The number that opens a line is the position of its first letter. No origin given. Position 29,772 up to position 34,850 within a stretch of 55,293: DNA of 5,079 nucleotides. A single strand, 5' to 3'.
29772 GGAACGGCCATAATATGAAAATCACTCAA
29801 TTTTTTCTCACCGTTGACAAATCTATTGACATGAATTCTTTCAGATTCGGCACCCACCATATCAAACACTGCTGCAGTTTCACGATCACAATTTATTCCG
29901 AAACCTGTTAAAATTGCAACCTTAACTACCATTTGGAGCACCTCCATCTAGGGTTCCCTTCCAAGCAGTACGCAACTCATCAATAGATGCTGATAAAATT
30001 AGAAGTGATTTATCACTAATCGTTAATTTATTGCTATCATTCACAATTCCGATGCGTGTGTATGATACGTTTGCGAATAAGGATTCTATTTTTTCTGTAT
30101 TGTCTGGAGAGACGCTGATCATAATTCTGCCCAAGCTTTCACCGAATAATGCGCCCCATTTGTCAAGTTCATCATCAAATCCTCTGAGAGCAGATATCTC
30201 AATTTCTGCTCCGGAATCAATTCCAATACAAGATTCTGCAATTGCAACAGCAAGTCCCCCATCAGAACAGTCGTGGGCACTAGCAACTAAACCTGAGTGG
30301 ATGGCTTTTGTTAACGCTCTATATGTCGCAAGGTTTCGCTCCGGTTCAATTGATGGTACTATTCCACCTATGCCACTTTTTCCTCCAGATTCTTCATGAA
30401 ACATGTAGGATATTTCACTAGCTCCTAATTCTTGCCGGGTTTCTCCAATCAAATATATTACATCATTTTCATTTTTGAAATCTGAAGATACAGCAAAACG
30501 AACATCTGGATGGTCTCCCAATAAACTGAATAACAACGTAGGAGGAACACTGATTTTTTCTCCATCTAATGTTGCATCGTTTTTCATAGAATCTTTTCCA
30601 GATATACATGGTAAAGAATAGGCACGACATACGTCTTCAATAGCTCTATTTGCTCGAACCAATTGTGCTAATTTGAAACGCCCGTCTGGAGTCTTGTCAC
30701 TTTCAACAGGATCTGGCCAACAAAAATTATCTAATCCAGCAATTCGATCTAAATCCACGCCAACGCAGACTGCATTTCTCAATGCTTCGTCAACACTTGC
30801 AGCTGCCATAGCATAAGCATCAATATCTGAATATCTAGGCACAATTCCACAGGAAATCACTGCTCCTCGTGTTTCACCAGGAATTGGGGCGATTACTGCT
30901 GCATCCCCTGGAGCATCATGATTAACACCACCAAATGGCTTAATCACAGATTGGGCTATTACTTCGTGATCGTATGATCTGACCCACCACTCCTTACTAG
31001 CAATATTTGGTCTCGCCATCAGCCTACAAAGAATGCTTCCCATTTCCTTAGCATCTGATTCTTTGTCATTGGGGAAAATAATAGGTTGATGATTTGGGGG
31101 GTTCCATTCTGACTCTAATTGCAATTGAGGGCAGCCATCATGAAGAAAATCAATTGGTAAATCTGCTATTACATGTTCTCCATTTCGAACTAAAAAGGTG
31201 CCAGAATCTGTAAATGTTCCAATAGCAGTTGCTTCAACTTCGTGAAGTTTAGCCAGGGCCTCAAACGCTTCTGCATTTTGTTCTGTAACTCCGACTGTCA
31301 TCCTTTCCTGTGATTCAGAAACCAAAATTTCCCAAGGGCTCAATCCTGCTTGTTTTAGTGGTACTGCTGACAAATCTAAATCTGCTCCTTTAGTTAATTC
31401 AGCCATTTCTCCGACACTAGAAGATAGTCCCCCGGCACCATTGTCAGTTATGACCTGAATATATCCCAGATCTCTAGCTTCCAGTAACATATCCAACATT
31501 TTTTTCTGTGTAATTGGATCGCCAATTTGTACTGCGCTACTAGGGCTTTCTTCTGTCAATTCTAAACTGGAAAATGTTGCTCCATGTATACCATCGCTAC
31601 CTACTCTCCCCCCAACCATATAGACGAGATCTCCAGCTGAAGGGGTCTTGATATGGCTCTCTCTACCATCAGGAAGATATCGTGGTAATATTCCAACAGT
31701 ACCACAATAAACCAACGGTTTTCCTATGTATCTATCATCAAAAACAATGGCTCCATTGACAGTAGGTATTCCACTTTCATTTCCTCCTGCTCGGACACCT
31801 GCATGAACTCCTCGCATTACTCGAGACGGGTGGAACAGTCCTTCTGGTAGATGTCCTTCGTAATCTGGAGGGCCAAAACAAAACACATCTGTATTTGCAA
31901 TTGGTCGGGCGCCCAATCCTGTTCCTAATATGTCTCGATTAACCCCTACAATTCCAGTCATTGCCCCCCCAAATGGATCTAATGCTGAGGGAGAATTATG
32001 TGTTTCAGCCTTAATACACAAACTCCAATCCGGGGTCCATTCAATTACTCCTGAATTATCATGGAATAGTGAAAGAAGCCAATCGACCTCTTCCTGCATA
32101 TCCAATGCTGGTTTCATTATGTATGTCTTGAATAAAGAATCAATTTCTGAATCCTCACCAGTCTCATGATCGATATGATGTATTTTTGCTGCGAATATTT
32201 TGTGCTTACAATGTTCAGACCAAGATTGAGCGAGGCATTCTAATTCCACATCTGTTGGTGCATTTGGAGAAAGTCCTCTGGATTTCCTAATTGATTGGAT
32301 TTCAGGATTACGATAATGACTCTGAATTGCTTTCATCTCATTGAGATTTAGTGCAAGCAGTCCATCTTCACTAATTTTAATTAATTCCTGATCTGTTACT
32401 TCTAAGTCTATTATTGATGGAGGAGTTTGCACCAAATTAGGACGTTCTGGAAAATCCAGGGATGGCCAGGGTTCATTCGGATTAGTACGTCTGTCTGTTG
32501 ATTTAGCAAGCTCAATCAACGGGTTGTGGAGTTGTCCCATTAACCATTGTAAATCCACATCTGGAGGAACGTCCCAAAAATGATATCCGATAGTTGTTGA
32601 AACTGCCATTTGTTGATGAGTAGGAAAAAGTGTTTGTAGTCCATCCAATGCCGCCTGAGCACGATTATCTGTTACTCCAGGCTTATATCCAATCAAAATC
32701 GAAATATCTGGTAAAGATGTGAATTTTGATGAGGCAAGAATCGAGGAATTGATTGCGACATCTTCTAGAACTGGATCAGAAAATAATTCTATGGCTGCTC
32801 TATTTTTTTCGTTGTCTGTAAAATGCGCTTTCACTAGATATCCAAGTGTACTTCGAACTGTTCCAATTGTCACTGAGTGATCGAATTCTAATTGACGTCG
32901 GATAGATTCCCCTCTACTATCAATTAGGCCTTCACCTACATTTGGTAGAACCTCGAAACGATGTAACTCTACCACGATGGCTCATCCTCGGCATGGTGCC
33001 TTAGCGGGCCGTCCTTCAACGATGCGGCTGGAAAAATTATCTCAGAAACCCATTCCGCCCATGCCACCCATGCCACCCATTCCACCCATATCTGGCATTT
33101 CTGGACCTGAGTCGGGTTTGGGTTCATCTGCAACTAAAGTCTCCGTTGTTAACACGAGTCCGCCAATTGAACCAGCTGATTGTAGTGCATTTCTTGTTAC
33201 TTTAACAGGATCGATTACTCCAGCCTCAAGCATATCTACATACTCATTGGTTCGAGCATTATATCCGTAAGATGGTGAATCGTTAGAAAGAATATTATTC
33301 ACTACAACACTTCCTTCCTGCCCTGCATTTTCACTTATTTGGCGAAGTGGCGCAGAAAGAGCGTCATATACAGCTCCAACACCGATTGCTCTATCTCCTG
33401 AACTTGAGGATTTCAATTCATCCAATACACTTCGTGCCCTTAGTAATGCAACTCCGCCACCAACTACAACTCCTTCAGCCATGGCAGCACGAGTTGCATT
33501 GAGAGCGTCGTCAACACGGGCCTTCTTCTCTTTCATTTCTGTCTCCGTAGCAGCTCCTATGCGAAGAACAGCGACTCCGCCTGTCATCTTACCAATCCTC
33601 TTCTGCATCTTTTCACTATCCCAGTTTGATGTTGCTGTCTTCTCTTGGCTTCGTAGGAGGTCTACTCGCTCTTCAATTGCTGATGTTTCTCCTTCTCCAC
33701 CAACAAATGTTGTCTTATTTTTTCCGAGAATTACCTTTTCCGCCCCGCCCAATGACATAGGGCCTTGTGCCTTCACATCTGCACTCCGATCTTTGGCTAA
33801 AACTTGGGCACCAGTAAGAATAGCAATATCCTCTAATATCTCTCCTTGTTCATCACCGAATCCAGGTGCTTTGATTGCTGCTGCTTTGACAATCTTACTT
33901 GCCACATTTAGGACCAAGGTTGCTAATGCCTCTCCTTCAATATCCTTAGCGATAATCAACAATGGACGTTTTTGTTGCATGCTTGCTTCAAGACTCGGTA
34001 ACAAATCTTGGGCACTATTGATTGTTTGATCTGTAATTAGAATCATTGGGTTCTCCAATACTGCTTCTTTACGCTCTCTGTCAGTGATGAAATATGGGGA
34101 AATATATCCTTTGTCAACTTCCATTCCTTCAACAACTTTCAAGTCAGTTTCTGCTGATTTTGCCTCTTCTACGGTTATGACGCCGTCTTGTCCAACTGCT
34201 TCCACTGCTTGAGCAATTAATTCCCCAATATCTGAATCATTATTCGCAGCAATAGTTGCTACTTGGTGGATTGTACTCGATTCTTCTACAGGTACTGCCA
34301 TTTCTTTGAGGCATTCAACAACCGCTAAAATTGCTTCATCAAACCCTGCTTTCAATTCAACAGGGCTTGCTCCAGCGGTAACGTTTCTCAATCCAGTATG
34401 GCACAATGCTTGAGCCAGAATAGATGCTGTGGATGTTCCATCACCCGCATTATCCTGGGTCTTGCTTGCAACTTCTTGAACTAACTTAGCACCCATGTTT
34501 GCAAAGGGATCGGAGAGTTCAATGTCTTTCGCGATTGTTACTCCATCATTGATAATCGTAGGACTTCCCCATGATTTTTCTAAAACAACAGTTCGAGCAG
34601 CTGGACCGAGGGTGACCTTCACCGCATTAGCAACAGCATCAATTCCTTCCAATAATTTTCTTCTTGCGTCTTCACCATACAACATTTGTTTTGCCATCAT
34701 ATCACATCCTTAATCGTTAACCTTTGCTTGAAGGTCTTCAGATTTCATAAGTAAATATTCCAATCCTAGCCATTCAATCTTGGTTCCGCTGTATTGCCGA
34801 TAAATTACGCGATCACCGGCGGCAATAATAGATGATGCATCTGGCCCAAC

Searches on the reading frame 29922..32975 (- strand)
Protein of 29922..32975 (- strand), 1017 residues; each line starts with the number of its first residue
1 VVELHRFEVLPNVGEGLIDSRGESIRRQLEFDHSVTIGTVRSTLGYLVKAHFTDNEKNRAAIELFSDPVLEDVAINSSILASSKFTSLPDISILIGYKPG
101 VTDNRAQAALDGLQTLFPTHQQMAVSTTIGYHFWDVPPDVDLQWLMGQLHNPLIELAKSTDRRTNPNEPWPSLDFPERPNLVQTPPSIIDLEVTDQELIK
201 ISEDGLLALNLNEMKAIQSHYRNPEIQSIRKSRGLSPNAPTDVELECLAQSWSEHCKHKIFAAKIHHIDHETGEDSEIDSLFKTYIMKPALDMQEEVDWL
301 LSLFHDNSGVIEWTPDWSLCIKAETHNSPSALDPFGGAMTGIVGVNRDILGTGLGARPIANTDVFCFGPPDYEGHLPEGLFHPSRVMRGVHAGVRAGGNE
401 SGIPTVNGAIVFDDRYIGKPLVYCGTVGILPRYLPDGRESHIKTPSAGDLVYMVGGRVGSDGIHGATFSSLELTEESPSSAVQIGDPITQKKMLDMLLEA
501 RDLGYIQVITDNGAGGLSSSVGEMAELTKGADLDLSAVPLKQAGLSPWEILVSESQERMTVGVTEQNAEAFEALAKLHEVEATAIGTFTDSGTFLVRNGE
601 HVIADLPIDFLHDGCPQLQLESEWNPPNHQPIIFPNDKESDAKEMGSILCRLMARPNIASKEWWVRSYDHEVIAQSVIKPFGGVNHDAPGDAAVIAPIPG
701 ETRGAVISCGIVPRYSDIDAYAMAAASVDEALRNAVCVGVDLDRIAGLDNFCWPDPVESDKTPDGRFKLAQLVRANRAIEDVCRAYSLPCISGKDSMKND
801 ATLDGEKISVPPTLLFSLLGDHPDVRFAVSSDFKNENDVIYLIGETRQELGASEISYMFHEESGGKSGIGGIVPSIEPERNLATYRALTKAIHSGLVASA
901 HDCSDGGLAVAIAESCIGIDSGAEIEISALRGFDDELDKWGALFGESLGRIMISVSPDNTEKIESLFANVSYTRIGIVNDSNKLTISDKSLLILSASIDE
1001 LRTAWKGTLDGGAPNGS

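Call 73: search_protein_families(library=pfam, proteins=[window:29922-32975:-], max_evalue=0.00001)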
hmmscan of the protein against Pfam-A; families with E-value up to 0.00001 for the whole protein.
window:29922-32975:- (1017 aa): 3 families
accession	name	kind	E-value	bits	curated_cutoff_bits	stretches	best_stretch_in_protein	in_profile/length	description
PF02769.27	AIRS_C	-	6.2e-48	163.3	23.1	2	447-592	2-149/156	AIR synthase related protein, C-terminal domain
PF00586.29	AIRS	-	1.4e-25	90.3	24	2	306-429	2-111/112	AIR synthase related protein, N-terminal domain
PF18072.6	FGAR-AT_linker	-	1.3e-13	51.6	26.6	1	200-259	3-50/50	Formylglycinamide ribonucleotide amidotransferase linker domain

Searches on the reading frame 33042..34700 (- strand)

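Call 73: search_protein_families(library=pfam, proteins=[window:33042-34700:-], max_evalue=0.00001)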
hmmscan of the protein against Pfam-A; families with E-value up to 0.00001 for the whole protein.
window:33042-34700:- (552 aa): 1 family
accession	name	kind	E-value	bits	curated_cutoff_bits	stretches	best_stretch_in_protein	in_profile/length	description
PF00118.29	Cpn60_TCP1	-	4.3e-72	243.8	34.3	1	23-526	1-489/490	TCP-1/cpn60 chaperonin family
